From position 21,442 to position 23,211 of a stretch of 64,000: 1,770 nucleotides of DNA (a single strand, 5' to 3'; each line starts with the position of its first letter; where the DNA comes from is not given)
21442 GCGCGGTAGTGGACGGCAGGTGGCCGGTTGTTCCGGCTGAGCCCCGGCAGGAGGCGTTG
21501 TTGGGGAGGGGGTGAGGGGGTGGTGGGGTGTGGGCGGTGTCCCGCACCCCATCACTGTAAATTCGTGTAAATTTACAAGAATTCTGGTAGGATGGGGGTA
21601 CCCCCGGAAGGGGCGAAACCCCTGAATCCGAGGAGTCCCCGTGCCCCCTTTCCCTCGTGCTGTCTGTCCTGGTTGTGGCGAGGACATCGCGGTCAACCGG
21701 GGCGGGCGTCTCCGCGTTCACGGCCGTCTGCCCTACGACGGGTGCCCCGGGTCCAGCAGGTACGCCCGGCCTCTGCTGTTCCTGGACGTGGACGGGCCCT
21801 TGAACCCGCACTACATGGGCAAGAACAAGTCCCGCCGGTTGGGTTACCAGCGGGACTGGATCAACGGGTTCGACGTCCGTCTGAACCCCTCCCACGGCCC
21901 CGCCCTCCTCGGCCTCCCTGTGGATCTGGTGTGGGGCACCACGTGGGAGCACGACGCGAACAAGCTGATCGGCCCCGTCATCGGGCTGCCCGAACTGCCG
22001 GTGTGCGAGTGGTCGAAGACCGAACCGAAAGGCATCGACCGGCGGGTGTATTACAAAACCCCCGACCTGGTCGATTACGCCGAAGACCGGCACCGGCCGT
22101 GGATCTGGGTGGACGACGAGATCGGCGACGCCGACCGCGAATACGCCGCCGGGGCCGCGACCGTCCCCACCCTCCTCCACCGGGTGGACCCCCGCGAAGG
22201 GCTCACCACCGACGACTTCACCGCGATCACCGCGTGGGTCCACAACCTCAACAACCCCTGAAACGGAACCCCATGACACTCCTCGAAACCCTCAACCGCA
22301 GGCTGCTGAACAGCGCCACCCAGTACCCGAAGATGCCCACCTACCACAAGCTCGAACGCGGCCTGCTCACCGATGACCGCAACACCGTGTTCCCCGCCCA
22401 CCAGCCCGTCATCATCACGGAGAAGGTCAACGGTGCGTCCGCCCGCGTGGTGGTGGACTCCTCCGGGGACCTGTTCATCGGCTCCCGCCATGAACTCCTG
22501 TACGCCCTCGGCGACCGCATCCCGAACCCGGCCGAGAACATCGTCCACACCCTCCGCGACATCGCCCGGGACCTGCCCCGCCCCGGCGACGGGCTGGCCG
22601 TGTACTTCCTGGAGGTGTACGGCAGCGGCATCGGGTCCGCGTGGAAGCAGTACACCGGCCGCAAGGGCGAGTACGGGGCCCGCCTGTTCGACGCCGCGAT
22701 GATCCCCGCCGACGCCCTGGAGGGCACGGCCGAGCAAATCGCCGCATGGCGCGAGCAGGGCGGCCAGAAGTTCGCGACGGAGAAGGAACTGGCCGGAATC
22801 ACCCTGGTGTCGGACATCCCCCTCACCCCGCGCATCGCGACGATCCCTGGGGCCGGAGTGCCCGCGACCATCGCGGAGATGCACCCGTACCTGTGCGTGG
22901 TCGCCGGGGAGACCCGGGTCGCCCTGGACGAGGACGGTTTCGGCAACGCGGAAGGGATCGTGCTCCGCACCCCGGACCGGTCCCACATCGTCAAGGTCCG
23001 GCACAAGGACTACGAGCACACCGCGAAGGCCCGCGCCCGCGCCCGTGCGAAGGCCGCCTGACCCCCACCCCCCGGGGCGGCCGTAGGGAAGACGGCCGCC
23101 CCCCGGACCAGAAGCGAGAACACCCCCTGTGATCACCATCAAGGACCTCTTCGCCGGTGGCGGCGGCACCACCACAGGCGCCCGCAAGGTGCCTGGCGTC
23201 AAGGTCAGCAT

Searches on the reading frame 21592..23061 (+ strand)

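Call 17: search_protein_families(library=pfam, proteins=[window:21592-23061:+], max_evalue=0.001)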
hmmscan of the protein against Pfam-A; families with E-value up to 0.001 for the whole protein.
window:21592-23061:+ (489 aa): 1 family
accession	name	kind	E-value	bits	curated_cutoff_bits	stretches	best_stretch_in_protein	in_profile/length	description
PF09414.15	RNA_ligase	-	4.3e-08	33.9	27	1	272-469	2-170/171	RNA ligase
